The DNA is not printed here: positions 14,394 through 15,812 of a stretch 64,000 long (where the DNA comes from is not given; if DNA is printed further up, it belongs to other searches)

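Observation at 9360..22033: Regulator-less accessory cluster pairing duplicated SIS/PfkB genes with two PuuE-type ring amidohydrolases, an ATZ/TRZ amidohydrolase and BtpA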

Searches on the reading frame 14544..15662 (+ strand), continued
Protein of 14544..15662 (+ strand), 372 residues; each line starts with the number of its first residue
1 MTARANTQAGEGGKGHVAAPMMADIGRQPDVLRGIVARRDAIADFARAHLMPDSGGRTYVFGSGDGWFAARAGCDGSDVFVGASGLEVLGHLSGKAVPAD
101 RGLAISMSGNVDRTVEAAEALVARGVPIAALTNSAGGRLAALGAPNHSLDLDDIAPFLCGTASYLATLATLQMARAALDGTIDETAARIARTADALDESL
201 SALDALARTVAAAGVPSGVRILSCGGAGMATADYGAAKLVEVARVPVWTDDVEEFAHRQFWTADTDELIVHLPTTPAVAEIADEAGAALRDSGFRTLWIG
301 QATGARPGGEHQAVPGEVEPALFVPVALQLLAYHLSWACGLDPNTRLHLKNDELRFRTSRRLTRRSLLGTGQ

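Call 78: search_protein_families(library=ncbifam, proteins=[L006:12928-14421:-, L006:11139-12020:+, L006:14438-15718:+, L006:6935-8125:-, L006:6024-6938:-], max_evalue=0.000001)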
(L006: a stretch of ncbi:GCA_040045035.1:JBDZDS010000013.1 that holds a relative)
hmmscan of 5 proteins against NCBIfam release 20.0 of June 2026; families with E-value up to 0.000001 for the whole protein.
L006:12928-14421:- (497 aa): 41 families (the best 25 are shown)
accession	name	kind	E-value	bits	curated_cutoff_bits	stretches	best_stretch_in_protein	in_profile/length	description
NF004701.0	PRK06038.1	equivalog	1.8e-69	234.5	609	2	177-455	147-422/432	N-ethylammeline chlorohydrolase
NF006055.0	PRK08203.1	equivalog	1.4e-65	221.6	532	1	3-461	5-452/455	8-oxoguanine deaminase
NF006252.0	PRK08393.1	equivalog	1.6e-64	218.5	617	1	4-455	3-419/424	N-ethylammeline chlorohydrolase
NF005557.0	PRK07228.1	equivalog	2.6e-63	214.3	522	1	3-456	2-434/445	5'-deoxyadenosine deaminase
NF006549.0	PRK09045.1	equivalog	2.4e-59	201.1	540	2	185-460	168-440/444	TRZ/ATZ family hydrolase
NF009059.0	PRK12393.1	equivalog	3.6e-57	194.1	543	1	3-454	6-450/460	amidohydrolase family protein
NF006056.0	PRK08204.1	subfamily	1.2e-47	162.7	391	1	2-460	3-441/449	hypothetical protein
NF005540.0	PRK07203.1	equivalog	5e-45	153.9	444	2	186-455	170-434/444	putative aminohydrolase SsnA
NF004995.0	PRK06380.1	subfamily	2.6e-44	151.9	567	2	218-450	182-414/418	metal-dependent hydrolase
TIGR03314.1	Se_ssnA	subfamily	4.7e-42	144.3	455.5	1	4-453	1-431/441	putative selenium metabolism protein SsnA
NF012037.0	PRK15493.1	equivalog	5.8e-35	120.9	779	2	203-449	178-423/435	bifunctional S-methyl-5'-thioadenosine deaminase/S-adenosylhomocysteine deaminase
NF006681.0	PRK09229.1-2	equivalog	7.3e-35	120.6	362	1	21-453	20-445/451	formimidoylglutamate deiminase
NF004801.0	PRK06151.1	subfamily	1.9e-34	119.3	416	1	16-450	18-453/491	chlorohydrolase family protein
NF005211.0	PRK06687.1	equivalog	2.6e-33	115.4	703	1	183-444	157-418/419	TRZ/ATZ family protein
TIGR02967.1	guan_deamin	equivalog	1.1e-27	97.1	375.4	1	182-403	148-365/401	guanine deaminase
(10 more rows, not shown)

L006:11139-12020:+ (293 aa): 1 family
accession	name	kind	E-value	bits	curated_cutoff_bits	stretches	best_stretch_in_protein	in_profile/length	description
TIGR03212.1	uraD_N-term-dom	equivalog_domain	6.4e-30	104.2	424.6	1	57-287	65-293/297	allantoinase PuuE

L006:14438-15718:+ (426 aa): 0 families

L006:6935-8125:- (396 aa): 5 families
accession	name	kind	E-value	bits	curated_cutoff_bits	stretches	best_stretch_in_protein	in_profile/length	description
NF001484.0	PRK00331.1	subfamily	4.2e-45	154.2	381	1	55-386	253-584/601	isomerizing glutamine--fructose-6-phosphate transaminase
TIGR01135.1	glmS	equivalog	5.5e-44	150.7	418.05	1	55-386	252-590/607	glutamine--fructose-6-phosphate transaminase (isomerizing)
NF046059.1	NagB_SO3506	equivalog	2.6e-13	50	430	1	59-254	7-196/330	glucosamine-6-phosphate deaminase NagB-II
TIGR03127.2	RuMP_HxlB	equivalog_domain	2.7e-09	37.1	160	0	74-199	16-133/178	6-phospho-3-hexuloisomerase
NF040776.2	AlsR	equivalog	2.7e-07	29.8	400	1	24-208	71-246/279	transcriptional repressor AlsR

L006:6024-6938:- (304 aa): 16 families
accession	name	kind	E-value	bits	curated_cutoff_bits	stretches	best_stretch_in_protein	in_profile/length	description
TIGR02152.1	D_ribokin_bact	equivalog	8.2e-19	68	299.65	1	167-284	168-286/298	ribokinase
TIGR04382.1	myo_inos_iolC_N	equivalog_domain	6.4e-17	61.8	300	1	165-282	179-293/309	5-dehydro-2-deoxygluconokinase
NF049991.1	TagKinase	equivalog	1.1e-16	60.6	420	1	47-275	57-292/321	tagatose kinase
NF040938.1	KDG_KDGal_kin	equivalog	1e-12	47.8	400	1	166-280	174-285/305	bifunctional 2-dehydro-3-deoxygluconokinase/2-dehydro-3-deoxygalactonokinase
TIGR03168.1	1-PFK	subfamily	1.8e-12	46.8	216.4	1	148-280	156-283/305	hexose kinase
NF008353.0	PRK11142.1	equivalog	2.9e-11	43.4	341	1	168-284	172-289/307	ribokinase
NF053626.1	RibKinHalex1628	equivalog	4.9e-11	42.7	330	1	31-275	38-269/293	ATP-dependent ribose-1-phosphate kinase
TIGR03828.1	pfkB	equivalog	1.4e-10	40.7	292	1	167-279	169-282/305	1-phosphofructokinase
NF052444.1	DhDoxglucKinKdgK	equivalog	2.7e-10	40.1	400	1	166-278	180-289/303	2-dehydro-3-deoxygluconokinase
NF041320.1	pfkB_Halo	equivalog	9.1e-10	38.4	400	1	180-284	177-282/302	1-phosphofructokinase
NF041134.1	R1P_kin_Thcocales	equivalog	2e-09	37.3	500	1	165-283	158-267/291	ADP-dependent ribose-1-phosphate kinase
NF007321.0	PRK09813.1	equivalog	2.1e-08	34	247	1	196-280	176-256/261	fructoselysine 6-kinase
NF006957.1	PRK09434.1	equivalog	9.3e-08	31.9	450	1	164-267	165-269/302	fructokinase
NF041332.1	KDG_KDGal_kin_Halo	equivalog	1.1e-07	31.6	440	1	165-277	178-290/320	bifunctional 2-dehydro-3-deoxygluconokinase/2-dehydro-3-deoxygalactonokinase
TIGR02198.1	rfaE_dom_I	equivalog_domain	2.7e-07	30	345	1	173-285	189-303/315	D-glycero-beta-D-manno-heptose-7-phosphate kinase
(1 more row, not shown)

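Call 83: search_dna_similar(query=L003:8941-9996:+, collection=plasmids, mode=protein, max_rows=25, max_evalue=1e-15)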
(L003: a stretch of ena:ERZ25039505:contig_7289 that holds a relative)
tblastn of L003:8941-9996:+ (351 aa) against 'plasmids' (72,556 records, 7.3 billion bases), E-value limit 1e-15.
Records with a match: 186; places in all: 205; records where one place covers at least 80% of the query: 173.
Best place of each record, by identity: <60% 186.
By first word of the organism name: Agrobacterium 66; Rhizobium 20; Azospirillum 19; Sinorhizobium 19; Aminobacter 10; Paraburkholderia 9; Paracoccus 8; Pantoea 5; Caballeronia 4; Thioclava 2; and 20 more.
By predicted mobility (MOB-suite, as given by PLSDB): non-mobilizable 113; conjugative 65; mobilizable 8.
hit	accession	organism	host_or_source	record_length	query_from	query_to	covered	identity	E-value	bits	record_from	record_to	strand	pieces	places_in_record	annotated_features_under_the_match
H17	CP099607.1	Comamonadaceae bacterium OTU4NAUVB1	Arabidopsis thaliana,pure culture,leaf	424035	28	347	91%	30.9%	3e-42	164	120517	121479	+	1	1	ABC transporter substrate-binding protein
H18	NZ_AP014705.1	Methylobacterium aquaticum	-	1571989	27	347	91%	30.6%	7e-37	148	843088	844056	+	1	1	none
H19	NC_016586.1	Azospirillum lipoferum 4B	-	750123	27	346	91%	30.1%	2e-33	138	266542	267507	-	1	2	ABC transporter substrate-binding protein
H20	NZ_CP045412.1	Roseovarius sp. THAF8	pure culture,Surface of a polyethylene ...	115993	7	351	98%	27.7%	6e-22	104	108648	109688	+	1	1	ABC transporter substrate-binding protein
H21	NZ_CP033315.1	Azospirillum brasilense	rhizosphere soil of Digitaria ...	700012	1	350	100%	27.3%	3e-23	108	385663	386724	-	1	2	ABC transporter substrate-binding protein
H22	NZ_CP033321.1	Azospirillum brasilense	rhizosphere soil of Cynodon ...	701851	1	350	100%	27.3%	3e-23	108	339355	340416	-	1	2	ABC transporter substrate-binding protein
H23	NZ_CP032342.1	Azospirillum brasilense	soil sample,Agricultural field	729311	1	350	100%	27.3%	3e-23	108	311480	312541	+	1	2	ABC transporter substrate-binding protein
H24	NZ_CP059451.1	Azospirillum brasilense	Prokaryotes,soil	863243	1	350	100%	27.3%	6e-23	107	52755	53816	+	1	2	ABC transporter substrate-binding protein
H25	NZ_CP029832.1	Azospirillum ramasamyi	single cell,Cow dung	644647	27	346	91%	29.8%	4e-33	137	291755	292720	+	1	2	ABC transporter substrate-binding protein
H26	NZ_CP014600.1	Salipiger sp. CCB-MM3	mangrove soil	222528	1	334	95%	28.5%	4e-17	90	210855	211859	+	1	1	ABC transporter substrate-binding protein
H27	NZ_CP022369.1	Azospirillum sp. TSH58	single cell,paddy soils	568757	1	350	100%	27.0%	3e-22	105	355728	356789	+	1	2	ABC transporter substrate-binding protein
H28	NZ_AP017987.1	Aminobacter sp. SS-2016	Lotus japoicus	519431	30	350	91%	29.5%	8e-31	130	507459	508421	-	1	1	ABC transporter substrate-binding protein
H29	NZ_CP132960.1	Aminobacter niigataensis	cell culture,sediment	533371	30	350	91%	29.5%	8e-31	130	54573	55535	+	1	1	ABC transporter substrate-binding protein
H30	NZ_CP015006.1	Aminobacter aminovorans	cell culture,soil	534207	30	350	91%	29.5%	8e-31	130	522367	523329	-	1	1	ABC transporter substrate-binding protein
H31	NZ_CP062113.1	Aminobacter sp. SR38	bacterial pure culture,soil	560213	30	350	91%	29.5%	8e-31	130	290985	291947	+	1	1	ABC transporter substrate-binding protein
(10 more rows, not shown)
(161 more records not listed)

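Call 84: get_annotated_region(hit=H17, flank=9000)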
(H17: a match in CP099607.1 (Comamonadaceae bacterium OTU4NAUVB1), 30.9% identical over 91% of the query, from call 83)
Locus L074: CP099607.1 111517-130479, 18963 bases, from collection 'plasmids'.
description: Comamonadaceae bacterium OTU4NAUVB1 plasmid unnamed2, complete sequence
organism: Comamonadaceae bacterium OTU4NAUVB1 (NCBI taxid 2952996)
taxonomy: Bacteria; Pseudomonadota; Betaproteobacteria; Burkholderiales; Comamonadaceae; ; Comamonadaceae bacterium OTU4NAUVB1
host: -; source: Arabidopsis thaliana,pure culture,leaf; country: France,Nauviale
typing (MOB-suite, as given by PLSDB): non-mobilizable
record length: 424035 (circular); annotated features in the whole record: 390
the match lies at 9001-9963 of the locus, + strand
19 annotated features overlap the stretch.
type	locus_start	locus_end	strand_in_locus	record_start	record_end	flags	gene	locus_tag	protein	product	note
CDS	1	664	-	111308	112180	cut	-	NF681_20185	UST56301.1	MaoC family dehydratase N-terminal domain-containing protein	-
CDS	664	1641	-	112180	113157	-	-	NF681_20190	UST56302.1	tripartite tricarboxylate transporter substrate binding protein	-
CDS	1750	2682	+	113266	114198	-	-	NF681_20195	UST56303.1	LysR substrate-binding domain-containing protein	-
CDS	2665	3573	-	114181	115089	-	-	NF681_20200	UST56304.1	polysaccharide deacetylase family protein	-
CDS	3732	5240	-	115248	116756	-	-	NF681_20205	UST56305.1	amidohydrolase family protein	-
CDS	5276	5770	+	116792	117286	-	-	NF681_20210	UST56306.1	nucleoside deaminase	-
CDS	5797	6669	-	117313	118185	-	-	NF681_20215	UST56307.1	ABC transporter permease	-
CDS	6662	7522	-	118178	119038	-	-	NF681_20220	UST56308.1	ABC transporter permease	-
CDS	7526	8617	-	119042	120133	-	-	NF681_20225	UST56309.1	ABC transporter ATP-binding protein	-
CDS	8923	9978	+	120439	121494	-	-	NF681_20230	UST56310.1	ABC transporter substrate-binding protein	-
CDS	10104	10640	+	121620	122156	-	-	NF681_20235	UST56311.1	pyridoxamine 5'-phosphate oxidase family protein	-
CDS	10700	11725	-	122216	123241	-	-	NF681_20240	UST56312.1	lysylphosphatidylglycerol synthase domain-containing protein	-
CDS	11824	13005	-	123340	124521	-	-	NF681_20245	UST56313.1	AI-2E family transporter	-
CDS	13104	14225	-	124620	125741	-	-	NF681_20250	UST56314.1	YsnF/AvaK domain-containing protein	-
CDS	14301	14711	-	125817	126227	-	-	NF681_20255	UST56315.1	YsnF/AvaK domain-containing protein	-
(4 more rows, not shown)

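Call 85: get_annotated_region(hit=H19, flank=9000)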
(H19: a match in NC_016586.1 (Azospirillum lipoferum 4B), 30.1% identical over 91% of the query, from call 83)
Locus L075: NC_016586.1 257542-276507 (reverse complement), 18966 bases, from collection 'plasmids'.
description: Azospirillum lipoferum 4B plasmid AZO_p2, complete sequence
organism: Azospirillum lipoferum 4B (NCBI taxid 862719)
taxonomy: Bacteria; Pseudomonadota; Alphaproteobacteria; Rhodospirillales; Azospirillaceae; Azospirillum; Azospirillum lipoferum; Azospirillum lipoferum 4B
host: -; source: -; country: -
typing (MOB-suite, as given by PLSDB): conjugative; replicon rep_cluster_67; relaxase MOBP; mating-pair formation MPF_T
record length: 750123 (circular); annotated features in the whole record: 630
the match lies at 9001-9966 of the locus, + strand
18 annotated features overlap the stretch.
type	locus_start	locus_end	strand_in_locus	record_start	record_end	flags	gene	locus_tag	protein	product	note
CDS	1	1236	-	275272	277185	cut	-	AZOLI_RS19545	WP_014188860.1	dipeptide ABC transporter ATP-binding protein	GO:0015833 - peptide transport [Evidence IEA]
CDS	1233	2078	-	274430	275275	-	-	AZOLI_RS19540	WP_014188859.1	D-amino acid aminotransferase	-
CDS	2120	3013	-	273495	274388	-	-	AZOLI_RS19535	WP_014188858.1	MurR/RpiR family transcriptional regulator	GO:0006355 - regulation of DNA-templated transcription [Evidence IEA]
CDS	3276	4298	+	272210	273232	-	fliG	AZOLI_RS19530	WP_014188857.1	flagellar motor switch protein FliG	GO:0006935 - chemotaxis [Evidence IEA]; GO:0001539 - cilium or flagellum-dependent cell motility [Evidence IEA]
CDS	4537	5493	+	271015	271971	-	-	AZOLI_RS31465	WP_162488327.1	hypothetical protein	-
CDS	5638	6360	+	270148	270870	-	pxpB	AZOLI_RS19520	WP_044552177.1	5-oxoprolinase subunit PxpB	GO:0005975 - carbohydrate metabolic process [Evidence IEA]; GO:0006807 - nitrogen compound metabolic process [Evidence ...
CDS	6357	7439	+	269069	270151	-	-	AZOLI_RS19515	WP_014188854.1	biotin-dependent carboxyltransferase family protein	-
CDS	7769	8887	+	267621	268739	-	-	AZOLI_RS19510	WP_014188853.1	ABC transporter ATP-binding protein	-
CDS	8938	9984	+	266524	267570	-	-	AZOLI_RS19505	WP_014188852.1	ABC transporter substrate-binding protein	-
CDS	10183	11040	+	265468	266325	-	-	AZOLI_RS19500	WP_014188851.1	ABC transporter permease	GO:0055085 - transmembrane transport [Evidence IEA]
CDS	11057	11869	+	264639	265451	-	-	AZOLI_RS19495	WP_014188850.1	ABC transporter permease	GO:0055085 - transmembrane transport [Evidence IEA]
CDS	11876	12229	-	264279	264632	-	-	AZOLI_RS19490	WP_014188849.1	hydroxyisourate hydrolase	-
CDS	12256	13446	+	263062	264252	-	-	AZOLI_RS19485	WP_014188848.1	MFS transporter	GO:0055085 - transmembrane transport [Evidence IEA]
CDS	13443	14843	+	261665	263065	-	-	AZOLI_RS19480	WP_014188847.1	amidase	-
CDS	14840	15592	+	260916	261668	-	-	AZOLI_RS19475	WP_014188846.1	GntR family transcriptional regulator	-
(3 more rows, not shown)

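Call 92: search_dna_similar(query=L003:8941-9996:+, collection=plasmids, mode=protein, max_rows=60, max_evalue=1e-15, rows=spread)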
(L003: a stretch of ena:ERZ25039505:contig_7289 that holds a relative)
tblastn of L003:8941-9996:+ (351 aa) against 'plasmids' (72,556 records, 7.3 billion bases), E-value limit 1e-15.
Records with a match: 186; places in all: 205; records where one place covers at least 80% of the query: 173.
Best place of each record, by identity: <60% 186.
By first word of the organism name: Agrobacterium 66; Rhizobium 20; Azospirillum 19; Sinorhizobium 19; Aminobacter 10; Paraburkholderia 9; Paracoccus 8; Pantoea 5; Caballeronia 4; Thioclava 2; and 20 more.
By predicted mobility (MOB-suite, as given by PLSDB): non-mobilizable 113; conjugative 65; mobilizable 8.
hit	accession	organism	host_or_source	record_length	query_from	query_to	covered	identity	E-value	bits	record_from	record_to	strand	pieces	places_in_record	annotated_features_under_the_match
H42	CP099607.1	Comamonadaceae bacterium OTU4NAUVB1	Arabidopsis thaliana,pure culture,leaf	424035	28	347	91%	30.9%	3e-42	164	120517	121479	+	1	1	ABC transporter substrate-binding protein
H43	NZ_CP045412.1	Roseovarius sp. THAF8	pure culture,Surface of a polyethylene ...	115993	7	351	98%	27.7%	6e-22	104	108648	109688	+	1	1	ABC transporter substrate-binding protein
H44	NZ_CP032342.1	Azospirillum brasilense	soil sample,Agricultural field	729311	1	350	100%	27.3%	3e-23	108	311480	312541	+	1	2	ABC transporter substrate-binding protein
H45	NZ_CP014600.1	Salipiger sp. CCB-MM3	mangrove soil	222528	1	334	95%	28.5%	4e-17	90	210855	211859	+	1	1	ABC transporter substrate-binding protein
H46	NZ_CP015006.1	Aminobacter aminovorans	cell culture,soil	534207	30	350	91%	29.5%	8e-31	130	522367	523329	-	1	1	ABC transporter substrate-binding protein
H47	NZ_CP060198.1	Aminobacter sp. MDW-2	cell culture,soil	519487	30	350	91%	29.5%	9e-31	130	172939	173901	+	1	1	ABC transporter substrate-binding protein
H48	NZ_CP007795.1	Azospirillum argentinense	Triticum aestivum L.,Root,wheat ...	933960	27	347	91%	29.4%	5e-33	137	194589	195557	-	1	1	ABC transporter substrate-binding protein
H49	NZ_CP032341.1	Azospirillum brasilense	soil sample,Agricultural field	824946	27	347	91%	29.4%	6e-33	137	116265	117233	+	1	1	ABC transporter substrate-binding protein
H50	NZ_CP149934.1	Thioclava sp. GXIMD2076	-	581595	32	345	89%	30.1%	6e-28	122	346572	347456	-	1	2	ABC transporter substrate-binding protein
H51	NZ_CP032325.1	Azospirillum argentinense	soil sample,Agricultural field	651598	1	350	100%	26.8%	9e-22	103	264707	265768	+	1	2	ABC transporter substrate-binding protein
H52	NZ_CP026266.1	Aminobacter sp. MSH1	bacterial isolate,soil from courtyard ...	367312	30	350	91%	29.0%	5e-29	125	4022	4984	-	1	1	ABC transporter substrate-binding protein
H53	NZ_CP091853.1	Terrarubrum flagellatum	cell culture,forest soil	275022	31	349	91%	29.0%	1e-29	127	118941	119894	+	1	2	ABC transporter substrate-binding protein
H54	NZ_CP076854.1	Rhizobium sp. WYJ-E13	Curcuma wenyujin Y.H. Chen et C. ...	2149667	32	331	85%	29.8%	9e-29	124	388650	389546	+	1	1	none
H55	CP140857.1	Rhizobium ruizarguesonis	Trifolium pratense,whole organism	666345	31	349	91%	27.6%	1e-27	121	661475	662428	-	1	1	ABC transporter substrate-binding protein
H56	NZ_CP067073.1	Rhizobium sp. AB2/73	Phyla canescens,cell culture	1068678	32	331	85%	29.1%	2e-27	120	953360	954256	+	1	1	record has no annotation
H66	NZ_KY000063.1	Agrobacterium fabrum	-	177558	28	326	85%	27.0%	3e-19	96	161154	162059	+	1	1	ABC transporter substrate-binding protein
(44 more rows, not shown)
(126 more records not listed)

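Call 93: get_annotated_region(hit=H66, flank=7000)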
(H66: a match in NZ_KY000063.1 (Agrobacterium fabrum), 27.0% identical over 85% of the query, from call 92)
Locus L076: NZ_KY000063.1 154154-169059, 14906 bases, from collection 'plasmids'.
description: Agrobacterium fabrum strain CFBP6549 plasmid pTi_CFBP6549, complete sequence
organism: Agrobacterium fabrum (NCBI taxid 1176649)
taxonomy: Bacteria; Pseudomonadota; Alphaproteobacteria; Hyphomicrobiales; Rhizobiaceae; Agrobacterium; Agrobacterium fabrum
host: -; source: -; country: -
typing (MOB-suite, as given by PLSDB): non-mobilizable; replicon rep_cluster_490,rep_cluster_490; mating-pair formation MPF_T
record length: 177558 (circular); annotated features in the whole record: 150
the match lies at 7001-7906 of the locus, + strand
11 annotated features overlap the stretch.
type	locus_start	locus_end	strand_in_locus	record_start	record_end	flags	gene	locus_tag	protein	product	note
CDS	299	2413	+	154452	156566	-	-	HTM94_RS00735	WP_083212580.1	hydantoinase/oxoprolinase family protein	-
CDS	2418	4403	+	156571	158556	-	-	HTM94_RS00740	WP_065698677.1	hydantoinase B/oxoprolinase family protein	-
CDS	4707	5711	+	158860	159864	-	-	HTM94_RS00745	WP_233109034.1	asparaginase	-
CDS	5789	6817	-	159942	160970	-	-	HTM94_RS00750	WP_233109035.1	LysR family transcriptional regulator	GO:0006355 - regulation of DNA-templated transcription [Evidence IEA]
CDS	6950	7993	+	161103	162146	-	-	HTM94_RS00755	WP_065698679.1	ABC transporter substrate-binding protein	-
CDS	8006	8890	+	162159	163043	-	-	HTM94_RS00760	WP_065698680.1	ABC transporter permease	GO:0055085 - transmembrane transport [Evidence IEA]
CDS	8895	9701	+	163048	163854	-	-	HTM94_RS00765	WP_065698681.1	ABC transporter permease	GO:0055085 - transmembrane transport [Evidence IEA]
CDS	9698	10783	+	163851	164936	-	-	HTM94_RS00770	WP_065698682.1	ABC transporter ATP-binding protein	-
CDS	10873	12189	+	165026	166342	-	-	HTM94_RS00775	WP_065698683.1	MmgE/PrpD family protein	-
CDS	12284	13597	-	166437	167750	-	trbI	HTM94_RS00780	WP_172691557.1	IncP-type conjugal transfer protein TrbI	-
CDS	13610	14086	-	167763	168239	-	trbH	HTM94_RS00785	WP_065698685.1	conjugal transfer protein TrbH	-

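Call 94: search_protein_representatives(protein=window:14544-15659:+)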
Query: 372 residues. Proteins with E-value up to 0.001 (for the whole library): 304; up to 1e-10: 67; up to 1e-30: 29. The best 150 are listed.
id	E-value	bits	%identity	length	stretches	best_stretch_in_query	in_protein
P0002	9.8e-162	554.9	75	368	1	16-372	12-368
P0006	9.7e-104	364.1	56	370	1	18-372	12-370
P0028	2.6e-91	323.3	53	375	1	17-369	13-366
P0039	1.0e-89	318.0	52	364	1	18-372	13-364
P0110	4.3e-80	286.4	52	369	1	19-372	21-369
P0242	2.3e-73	264.2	47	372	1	19-371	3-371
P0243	6.8e-72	259.4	47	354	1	21-372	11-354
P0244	1.3e-62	228.9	56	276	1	107-369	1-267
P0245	1.1e-61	225.8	46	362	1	18-372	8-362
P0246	8.2e-61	222.9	44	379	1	18-369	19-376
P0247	2.6e-59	218.0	44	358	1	21-371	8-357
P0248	2.5e-55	204.9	51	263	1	107-372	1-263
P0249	3.4e-54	201.2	49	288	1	18-299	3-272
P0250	2.7e-53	198.2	43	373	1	19-366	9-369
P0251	2.4e-51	191.8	48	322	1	107-344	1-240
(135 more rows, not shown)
